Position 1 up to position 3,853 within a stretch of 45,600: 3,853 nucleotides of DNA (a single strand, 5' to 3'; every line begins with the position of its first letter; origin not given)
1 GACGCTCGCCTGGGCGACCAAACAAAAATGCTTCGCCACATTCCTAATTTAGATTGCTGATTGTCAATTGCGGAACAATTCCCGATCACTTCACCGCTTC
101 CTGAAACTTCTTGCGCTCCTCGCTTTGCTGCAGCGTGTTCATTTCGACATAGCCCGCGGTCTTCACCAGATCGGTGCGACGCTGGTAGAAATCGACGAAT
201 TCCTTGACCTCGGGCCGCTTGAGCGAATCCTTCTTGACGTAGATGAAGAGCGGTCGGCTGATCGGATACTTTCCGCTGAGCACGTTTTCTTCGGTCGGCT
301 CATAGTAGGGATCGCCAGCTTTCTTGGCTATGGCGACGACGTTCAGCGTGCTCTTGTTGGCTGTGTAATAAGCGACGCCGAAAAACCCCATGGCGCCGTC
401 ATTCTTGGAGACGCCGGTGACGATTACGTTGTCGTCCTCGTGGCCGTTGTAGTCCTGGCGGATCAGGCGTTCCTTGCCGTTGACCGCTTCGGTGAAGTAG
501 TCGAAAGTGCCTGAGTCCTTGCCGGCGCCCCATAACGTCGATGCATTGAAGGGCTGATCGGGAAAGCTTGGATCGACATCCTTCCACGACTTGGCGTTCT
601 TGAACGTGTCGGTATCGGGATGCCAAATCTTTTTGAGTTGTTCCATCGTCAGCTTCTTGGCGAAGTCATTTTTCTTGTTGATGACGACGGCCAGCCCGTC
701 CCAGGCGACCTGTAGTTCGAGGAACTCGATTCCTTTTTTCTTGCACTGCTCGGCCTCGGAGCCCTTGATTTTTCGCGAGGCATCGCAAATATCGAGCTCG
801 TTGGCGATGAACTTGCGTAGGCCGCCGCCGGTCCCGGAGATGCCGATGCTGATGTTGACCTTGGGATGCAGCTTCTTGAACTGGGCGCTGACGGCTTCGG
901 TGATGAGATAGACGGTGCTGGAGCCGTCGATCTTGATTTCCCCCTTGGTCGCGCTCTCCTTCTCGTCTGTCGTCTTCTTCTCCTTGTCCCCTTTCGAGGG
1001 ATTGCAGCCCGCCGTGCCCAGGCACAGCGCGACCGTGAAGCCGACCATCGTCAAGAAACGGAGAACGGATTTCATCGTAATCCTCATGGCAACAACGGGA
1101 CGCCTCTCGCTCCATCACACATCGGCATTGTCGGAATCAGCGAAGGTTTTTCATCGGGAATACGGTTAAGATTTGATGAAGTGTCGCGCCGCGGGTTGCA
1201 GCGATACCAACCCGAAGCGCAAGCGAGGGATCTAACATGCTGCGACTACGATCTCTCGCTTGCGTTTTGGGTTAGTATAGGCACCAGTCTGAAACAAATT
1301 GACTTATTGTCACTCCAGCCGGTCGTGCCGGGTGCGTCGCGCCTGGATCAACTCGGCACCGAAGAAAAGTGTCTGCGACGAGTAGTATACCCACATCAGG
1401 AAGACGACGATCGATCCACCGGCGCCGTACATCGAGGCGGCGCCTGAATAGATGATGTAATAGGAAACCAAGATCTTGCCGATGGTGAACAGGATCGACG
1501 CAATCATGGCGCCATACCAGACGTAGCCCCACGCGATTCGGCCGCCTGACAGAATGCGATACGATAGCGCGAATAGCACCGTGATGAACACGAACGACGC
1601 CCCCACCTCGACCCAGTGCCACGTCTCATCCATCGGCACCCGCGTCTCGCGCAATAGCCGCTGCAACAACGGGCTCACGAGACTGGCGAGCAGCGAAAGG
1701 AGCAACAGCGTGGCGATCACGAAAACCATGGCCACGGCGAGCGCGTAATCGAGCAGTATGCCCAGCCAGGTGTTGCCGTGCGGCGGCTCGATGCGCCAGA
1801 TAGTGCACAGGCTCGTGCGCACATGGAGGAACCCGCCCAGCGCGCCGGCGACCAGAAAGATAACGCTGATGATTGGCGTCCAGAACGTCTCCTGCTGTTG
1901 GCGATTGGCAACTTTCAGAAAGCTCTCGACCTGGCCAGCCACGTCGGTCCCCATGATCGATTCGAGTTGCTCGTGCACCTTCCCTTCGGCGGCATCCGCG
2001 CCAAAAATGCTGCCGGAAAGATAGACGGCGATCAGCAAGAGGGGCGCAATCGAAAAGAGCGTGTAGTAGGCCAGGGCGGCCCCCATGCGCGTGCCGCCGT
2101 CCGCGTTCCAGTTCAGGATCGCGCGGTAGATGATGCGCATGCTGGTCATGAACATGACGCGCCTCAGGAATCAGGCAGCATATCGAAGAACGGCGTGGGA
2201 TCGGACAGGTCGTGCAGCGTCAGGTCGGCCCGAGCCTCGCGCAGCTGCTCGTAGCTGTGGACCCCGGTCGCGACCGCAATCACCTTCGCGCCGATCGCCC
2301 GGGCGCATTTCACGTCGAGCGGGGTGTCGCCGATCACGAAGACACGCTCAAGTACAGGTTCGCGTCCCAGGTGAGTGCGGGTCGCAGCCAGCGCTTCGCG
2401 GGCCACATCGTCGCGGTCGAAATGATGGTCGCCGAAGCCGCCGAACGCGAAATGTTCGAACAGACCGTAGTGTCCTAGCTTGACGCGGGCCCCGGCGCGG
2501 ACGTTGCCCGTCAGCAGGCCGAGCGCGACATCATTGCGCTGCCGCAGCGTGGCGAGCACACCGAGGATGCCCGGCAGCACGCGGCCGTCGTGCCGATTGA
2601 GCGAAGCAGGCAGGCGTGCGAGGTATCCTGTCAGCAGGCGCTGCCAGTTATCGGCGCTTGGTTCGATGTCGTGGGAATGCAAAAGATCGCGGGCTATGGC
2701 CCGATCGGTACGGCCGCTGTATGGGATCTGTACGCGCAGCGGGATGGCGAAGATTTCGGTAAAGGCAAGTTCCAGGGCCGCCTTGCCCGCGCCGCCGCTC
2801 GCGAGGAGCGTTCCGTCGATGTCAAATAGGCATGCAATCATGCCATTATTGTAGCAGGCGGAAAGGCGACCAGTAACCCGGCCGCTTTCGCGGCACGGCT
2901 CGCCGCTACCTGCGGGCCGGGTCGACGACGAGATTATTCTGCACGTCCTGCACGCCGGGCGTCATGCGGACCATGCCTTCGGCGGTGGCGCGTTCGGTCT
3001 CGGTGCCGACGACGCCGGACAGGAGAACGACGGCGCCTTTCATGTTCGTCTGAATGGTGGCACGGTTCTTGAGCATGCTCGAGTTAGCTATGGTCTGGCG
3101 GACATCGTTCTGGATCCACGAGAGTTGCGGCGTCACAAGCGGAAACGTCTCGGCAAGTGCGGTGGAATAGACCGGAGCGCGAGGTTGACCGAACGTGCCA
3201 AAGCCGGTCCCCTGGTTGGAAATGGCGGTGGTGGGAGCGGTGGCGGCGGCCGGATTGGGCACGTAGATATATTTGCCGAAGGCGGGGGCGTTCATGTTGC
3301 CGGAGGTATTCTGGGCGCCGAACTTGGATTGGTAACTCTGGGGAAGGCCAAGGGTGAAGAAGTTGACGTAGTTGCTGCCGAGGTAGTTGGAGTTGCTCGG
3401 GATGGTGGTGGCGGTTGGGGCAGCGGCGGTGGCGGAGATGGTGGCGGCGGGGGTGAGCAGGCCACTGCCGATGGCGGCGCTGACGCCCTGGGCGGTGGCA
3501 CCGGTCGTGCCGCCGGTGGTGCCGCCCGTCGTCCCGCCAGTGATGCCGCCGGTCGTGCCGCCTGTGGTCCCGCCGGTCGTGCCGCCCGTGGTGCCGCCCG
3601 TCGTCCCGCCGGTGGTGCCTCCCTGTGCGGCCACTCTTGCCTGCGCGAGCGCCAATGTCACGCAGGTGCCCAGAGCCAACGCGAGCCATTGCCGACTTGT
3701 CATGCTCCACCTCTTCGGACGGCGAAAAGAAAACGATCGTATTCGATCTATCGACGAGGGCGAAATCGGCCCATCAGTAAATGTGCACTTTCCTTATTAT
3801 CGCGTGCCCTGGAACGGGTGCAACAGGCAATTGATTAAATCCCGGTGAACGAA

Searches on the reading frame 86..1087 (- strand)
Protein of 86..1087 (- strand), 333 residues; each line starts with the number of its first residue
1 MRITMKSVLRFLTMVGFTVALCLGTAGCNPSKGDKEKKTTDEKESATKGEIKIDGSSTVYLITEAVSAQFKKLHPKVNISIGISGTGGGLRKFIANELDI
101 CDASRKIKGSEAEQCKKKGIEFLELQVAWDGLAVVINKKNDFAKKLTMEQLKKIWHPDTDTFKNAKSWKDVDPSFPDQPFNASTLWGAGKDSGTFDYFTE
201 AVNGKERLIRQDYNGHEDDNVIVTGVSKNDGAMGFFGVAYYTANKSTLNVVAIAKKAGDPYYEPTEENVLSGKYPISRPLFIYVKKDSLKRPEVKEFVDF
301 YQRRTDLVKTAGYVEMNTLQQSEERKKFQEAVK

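Call 40: search_protein_families(library=pfam, proteins=[window:86-1087:-], max_evalue=0.00001)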
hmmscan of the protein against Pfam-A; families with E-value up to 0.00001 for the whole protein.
window:86-1087:- (333 aa): 3 families
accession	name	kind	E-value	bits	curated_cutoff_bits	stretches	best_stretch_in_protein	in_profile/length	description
PF12849.12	PBP_like_2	-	7.5e-39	134.5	27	1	43-301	4-263/267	PBP superfamily domain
PF12727.12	PBP_like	-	3e-09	36.8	27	1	68-302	2-193/193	PBP superfamily domain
PF01547.30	SBP_bac_1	-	2.2e-06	28.4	26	0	62-302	10-301/307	Bacterial extracellular solute-binding protein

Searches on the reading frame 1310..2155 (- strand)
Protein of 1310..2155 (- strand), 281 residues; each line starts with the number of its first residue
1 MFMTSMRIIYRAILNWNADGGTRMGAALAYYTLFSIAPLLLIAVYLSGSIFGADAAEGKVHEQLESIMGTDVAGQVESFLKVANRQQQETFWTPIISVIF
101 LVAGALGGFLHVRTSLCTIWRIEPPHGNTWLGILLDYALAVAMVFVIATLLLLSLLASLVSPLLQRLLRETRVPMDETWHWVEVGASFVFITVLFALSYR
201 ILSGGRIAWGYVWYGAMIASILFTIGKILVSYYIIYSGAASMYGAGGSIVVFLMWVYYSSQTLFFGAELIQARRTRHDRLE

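Call 40: search_protein_families(library=pfam, proteins=[window:1310-2155:-], max_evalue=0.00001)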
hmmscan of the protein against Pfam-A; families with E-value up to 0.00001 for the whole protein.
window:1310-2155:- (281 aa): 1 family
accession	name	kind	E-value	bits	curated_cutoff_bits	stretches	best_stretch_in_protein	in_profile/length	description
PF03631.20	Virul_fac_BrkB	-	1.6e-44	153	33.7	1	19-274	3-256/259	Virulence factor BrkB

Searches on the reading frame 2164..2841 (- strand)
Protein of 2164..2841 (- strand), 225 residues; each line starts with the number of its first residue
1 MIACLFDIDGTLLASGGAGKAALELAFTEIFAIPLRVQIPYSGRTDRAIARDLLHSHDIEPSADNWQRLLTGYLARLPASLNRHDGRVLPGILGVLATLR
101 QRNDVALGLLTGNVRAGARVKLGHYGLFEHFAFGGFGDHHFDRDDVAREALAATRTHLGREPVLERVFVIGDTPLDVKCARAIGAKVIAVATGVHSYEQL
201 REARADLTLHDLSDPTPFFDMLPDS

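Call 40: search_protein_families(library=pfam, proteins=[window:2164-2841:-], max_evalue=0.00001)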
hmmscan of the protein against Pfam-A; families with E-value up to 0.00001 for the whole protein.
window:2164-2841:- (225 aa): 4 families
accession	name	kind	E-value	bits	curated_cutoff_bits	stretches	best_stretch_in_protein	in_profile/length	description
PF13419.12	HAD_2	-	7.9e-13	49.3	23.8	1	4-190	1-178/178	Haloacid dehalogenase-like hydrolase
PF12710.13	HAD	-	2.8e-12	47.9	27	1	5-181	2-189/189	haloacid dehalogenase-like hydrolase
PF00702.32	Hydrolase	-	1.1e-11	45.9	26.4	1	3-184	3-191/191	haloacid dehalogenase-like hydrolase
PF13242.12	Hydrolase_like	-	3e-11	43.5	22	1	152-214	15-74/75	HAD-hyrolase-like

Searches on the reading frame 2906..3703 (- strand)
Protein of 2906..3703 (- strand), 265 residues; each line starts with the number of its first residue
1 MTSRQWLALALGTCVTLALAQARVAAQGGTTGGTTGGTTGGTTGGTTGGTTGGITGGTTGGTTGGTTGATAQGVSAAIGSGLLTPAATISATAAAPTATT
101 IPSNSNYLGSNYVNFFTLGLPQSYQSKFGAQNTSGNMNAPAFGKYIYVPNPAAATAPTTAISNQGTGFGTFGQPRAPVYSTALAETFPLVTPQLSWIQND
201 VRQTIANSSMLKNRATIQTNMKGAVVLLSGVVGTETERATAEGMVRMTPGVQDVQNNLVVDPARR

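Call 40: search_protein_families(library=pfam, proteins=[window:2906-3703:-], max_evalue=0.00001)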
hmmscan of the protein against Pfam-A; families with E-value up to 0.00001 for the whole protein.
window:2906-3703:- (265 aa): 1 family
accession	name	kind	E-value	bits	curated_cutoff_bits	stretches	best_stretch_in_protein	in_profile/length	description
PF04972.22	BON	-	6.8e-11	42.7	27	1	195-262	3-69/69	BON domain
